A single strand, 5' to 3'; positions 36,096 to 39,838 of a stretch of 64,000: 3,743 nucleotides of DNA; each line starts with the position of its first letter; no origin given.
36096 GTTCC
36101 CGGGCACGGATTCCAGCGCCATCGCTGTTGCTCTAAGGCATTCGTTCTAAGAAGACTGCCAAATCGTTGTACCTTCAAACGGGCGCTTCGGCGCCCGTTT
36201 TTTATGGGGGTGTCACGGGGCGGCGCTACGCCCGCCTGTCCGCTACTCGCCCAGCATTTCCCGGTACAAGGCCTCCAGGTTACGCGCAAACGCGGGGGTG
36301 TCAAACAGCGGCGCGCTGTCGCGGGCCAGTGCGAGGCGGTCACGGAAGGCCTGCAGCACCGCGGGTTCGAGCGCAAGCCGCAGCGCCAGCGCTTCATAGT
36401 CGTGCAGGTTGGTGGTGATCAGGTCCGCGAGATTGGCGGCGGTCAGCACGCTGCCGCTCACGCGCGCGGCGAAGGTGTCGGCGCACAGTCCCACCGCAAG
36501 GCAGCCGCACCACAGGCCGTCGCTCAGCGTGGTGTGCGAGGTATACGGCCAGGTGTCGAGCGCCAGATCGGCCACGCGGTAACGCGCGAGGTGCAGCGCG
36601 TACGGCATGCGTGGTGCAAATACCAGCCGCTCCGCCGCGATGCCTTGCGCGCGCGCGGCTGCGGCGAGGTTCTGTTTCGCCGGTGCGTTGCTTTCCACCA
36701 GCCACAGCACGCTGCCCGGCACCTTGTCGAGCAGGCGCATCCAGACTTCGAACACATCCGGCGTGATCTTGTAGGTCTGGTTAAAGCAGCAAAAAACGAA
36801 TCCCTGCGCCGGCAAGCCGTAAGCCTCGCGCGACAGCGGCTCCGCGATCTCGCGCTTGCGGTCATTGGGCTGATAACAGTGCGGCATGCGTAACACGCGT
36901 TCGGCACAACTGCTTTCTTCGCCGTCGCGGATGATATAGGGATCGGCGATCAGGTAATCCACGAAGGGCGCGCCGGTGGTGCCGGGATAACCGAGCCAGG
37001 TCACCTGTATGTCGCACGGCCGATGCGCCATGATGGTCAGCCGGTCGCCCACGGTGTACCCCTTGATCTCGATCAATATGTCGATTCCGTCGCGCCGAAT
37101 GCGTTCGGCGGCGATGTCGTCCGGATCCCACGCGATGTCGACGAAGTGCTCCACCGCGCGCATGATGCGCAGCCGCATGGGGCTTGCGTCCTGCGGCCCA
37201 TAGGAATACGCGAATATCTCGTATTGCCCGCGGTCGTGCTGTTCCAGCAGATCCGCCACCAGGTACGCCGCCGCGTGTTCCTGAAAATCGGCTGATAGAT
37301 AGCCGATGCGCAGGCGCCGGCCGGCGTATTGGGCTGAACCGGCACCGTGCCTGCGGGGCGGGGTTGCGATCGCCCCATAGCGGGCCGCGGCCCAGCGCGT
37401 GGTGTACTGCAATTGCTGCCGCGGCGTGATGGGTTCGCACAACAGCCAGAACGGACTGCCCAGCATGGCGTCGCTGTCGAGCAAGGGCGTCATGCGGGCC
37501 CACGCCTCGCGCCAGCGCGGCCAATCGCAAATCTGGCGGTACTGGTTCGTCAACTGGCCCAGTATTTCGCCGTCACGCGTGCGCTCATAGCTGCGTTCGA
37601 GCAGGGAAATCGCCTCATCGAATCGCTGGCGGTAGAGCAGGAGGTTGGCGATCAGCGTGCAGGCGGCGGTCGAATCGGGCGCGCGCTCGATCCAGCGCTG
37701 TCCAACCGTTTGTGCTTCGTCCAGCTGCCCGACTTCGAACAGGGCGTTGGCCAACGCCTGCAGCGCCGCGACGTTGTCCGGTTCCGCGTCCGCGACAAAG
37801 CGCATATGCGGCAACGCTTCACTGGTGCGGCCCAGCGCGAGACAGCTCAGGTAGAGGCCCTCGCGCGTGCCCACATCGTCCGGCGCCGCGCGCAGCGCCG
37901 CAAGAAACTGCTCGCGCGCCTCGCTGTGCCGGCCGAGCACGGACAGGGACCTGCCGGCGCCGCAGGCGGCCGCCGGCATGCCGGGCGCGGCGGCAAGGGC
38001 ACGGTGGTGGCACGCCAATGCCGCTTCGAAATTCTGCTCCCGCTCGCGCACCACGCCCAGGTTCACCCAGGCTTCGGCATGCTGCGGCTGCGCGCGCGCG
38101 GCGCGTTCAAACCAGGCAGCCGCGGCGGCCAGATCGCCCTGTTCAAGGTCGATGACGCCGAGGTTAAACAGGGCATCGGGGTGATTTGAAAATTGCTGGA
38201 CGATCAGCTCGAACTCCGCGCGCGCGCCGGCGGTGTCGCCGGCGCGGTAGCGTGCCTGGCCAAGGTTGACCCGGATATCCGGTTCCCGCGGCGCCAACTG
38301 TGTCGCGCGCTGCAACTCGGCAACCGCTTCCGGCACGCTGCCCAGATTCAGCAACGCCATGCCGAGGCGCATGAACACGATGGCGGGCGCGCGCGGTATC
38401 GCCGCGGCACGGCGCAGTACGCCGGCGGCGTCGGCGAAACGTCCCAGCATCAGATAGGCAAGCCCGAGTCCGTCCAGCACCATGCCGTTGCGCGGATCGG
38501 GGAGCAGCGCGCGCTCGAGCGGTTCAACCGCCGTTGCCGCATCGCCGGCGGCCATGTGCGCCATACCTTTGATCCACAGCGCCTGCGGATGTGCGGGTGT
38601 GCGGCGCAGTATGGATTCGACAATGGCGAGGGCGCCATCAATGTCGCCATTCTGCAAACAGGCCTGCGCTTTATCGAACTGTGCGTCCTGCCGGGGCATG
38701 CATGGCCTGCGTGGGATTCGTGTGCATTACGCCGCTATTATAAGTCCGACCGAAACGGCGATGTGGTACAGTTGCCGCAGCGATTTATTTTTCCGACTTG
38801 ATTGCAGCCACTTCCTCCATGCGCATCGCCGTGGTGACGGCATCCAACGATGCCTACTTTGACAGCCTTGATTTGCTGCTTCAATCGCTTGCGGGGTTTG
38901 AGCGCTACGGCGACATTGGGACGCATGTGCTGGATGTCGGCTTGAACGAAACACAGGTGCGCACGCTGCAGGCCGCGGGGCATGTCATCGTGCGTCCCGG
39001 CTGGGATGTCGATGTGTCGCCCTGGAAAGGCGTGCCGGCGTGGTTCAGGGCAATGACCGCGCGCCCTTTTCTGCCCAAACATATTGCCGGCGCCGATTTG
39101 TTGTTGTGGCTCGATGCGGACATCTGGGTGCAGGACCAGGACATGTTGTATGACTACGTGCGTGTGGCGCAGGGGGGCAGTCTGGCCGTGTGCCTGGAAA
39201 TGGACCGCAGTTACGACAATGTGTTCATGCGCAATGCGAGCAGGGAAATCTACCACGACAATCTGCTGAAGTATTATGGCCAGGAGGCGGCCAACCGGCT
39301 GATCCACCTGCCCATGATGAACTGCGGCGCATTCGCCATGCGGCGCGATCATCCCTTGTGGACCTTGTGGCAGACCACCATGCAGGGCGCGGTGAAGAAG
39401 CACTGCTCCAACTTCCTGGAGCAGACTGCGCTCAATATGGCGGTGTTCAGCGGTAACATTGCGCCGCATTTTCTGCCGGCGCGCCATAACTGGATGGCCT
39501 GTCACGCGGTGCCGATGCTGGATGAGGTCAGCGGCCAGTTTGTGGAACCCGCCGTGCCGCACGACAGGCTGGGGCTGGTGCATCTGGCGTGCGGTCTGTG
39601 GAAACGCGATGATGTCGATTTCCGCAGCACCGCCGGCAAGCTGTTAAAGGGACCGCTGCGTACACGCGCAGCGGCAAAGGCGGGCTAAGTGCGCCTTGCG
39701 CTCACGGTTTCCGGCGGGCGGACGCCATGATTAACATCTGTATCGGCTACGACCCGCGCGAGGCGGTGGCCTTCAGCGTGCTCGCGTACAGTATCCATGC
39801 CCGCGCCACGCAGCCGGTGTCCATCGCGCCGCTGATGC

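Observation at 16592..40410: Accessory region enriched in TPR-tethered enzymes, glycosyltransferases and methyltransferases surrounding the porin array: a candidate protein-modification toolkit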

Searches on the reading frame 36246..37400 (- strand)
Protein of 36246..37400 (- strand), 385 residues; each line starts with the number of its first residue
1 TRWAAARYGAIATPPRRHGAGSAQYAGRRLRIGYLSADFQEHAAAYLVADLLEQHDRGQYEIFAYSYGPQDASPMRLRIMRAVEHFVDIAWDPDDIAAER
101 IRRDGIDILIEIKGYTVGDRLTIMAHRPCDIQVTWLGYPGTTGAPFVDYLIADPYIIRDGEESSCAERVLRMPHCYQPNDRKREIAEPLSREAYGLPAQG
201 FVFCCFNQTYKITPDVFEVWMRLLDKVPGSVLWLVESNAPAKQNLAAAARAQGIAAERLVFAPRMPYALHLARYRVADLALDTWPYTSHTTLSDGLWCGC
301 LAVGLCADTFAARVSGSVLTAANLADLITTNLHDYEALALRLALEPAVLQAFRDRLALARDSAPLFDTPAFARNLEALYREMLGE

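Call 51: search_solved_structures(query=window:36246-37400:-, max_evalue=0.001, show_alignments=1)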
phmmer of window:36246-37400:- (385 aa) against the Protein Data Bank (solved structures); distinct sequences matched with E-value up to 0.001: 21.
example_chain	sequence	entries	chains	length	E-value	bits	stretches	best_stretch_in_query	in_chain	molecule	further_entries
2jlb_A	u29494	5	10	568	4e-76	259.8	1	25-380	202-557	XCC0866 | XCOGT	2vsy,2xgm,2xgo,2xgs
2vsn_A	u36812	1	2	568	1.2e-75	258.2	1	25-380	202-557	XCOGT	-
6q4m_A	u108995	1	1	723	2e-75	257.4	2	190-382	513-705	UDP-N-acetylglucosamine--peptide N-acetylglucosaminyltransferase 110 kDa subunit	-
6ibo_A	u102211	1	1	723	2.8e-75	257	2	190-382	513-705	UDP-N-acetylglucosamine--peptide N-acetylglucosaminyltransferase 110 kDa subunit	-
5npr_A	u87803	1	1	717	3.7e-75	256.6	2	190-382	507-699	UDP-N-acetylglucosamine--peptide N-acetylglucosaminyltransferase 110 kDa subunit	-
5nps_A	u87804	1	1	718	3.7e-75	256.6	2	190-382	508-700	UDP-N-acetylglucosamine--peptide N-acetylglucosaminyltransferase 110 kDa subunit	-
8cm9_A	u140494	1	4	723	3.8e-75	256.5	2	190-382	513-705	UDP-N-acetylglucosamine--peptide N-acetylglucosaminyltransferase 110 kDa subunit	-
3pe3_A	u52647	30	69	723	3.8e-75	256.5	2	190-382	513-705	UDP-N-acetylglucosamine--peptide N-acetylglucosaminyltransferase 110 kDa subunit | UDP-N-ACETYLGLUCOSAMINE--PEPTIDE N-ACETYLGLUCOSAMINYL TRANSFERASE 110 KDA SUB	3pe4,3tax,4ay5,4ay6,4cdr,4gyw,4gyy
6tka_AAA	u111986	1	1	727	3.9e-75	256.5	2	190-382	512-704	UDP-N-acetylglucosamine--peptide N-acetylglucosaminyltransferase 110 kDa subunit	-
5lwv_A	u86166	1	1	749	4.3e-75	256.4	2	190-382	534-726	Host cell factor 1,UDP-N-acetylglucosamine--peptide N-acetylglucosaminyltransferase 110 kD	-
5lvv_A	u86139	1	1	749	4.3e-75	256.4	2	190-382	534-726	UDP-N-acetylglucosamine--peptide N-acetylglucosaminyltransferase 110 kDa subunit,UDP-N-ace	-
7yeh_B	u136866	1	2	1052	1.3e-74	254.8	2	190-382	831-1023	UDP-N-acetylglucosamine--peptide N-acetylglucosaminyltransferase 110 kDa subunit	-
7yea_A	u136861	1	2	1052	1.3e-74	254.8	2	190-382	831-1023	UDP-N-acetylglucosamine--peptide N-acetylglucosaminyltransferase 110 kDa subunit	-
7ntf_A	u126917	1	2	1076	1.4e-74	254.7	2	190-382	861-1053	Isoform 1 of UDP-N-acetylglucosamine--peptide N-acetylglucosaminyltransferase 110 kDa subu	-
5hgv_A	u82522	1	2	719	1.9e-74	254.3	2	190-382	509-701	UDP-N-acetylglucosamine--peptide N-acetylglucosaminyltransferase 110 kDa subunit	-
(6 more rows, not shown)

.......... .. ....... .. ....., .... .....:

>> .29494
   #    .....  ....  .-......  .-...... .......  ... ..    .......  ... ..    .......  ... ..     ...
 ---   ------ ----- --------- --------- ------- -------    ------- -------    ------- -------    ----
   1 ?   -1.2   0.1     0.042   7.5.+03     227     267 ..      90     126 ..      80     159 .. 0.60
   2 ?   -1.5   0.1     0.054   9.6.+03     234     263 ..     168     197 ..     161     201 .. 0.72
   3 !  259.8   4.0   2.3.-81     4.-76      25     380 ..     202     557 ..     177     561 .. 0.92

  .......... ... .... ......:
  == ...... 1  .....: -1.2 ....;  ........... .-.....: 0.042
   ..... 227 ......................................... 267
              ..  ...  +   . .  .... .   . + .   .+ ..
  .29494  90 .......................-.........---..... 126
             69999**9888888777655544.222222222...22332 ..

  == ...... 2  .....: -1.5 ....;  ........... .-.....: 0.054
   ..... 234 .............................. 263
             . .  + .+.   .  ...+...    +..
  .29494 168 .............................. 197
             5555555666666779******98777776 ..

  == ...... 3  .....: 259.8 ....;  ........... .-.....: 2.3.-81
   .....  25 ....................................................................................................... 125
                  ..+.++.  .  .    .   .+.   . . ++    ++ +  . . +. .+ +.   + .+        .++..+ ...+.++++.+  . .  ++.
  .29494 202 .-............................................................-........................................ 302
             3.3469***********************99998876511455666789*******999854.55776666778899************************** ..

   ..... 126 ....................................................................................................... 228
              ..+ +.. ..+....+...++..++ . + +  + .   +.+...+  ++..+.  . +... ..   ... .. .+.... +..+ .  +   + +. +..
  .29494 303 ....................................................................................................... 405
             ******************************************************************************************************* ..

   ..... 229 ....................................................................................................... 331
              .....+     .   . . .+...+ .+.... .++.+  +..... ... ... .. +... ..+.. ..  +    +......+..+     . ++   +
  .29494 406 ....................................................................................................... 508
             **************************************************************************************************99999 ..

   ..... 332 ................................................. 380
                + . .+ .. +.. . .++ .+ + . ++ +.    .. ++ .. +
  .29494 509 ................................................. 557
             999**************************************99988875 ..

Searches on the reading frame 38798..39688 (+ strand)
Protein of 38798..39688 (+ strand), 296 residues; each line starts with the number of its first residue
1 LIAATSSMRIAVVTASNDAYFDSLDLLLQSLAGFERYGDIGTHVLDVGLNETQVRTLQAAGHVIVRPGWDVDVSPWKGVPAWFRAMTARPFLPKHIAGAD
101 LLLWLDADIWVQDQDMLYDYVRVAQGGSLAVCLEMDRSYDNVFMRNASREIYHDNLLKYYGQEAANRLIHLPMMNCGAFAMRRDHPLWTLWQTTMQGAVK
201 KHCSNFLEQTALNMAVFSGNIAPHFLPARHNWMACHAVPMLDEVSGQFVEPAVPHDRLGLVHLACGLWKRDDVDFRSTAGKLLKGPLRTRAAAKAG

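Call 4: search_protein_families(library=pfam, proteins=[window:38798-39688:+], max_evalue=0.01)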
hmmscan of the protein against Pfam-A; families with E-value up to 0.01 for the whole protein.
window:38798-39688:+ (296 aa): 1 family
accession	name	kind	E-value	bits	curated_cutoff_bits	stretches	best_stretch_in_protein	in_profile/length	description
PF00535.33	Glycos_transf_2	-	0.0017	18.8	23.3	1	97-189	77-166/168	Glycosyl transferase family 2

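Call 11: search_protein_families(library=ncbifam, proteins=[window:38798-39688:+], max_evalue=0.01)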
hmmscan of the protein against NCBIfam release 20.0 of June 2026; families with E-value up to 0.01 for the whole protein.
window:38798-39688:+ (296 aa): 0 families

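Call 48: search_protein_families(library=pfam, proteins=[window:38798-39688:+], max_evalue=10)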
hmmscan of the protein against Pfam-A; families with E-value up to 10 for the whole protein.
window:38798-39688:+ (296 aa): 1 family
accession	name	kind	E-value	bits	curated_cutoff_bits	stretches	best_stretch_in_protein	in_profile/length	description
PF00535.33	Glycos_transf_2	-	0.0017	18.8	23.3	1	97-189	77-166/168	Glycosyl transferase family 2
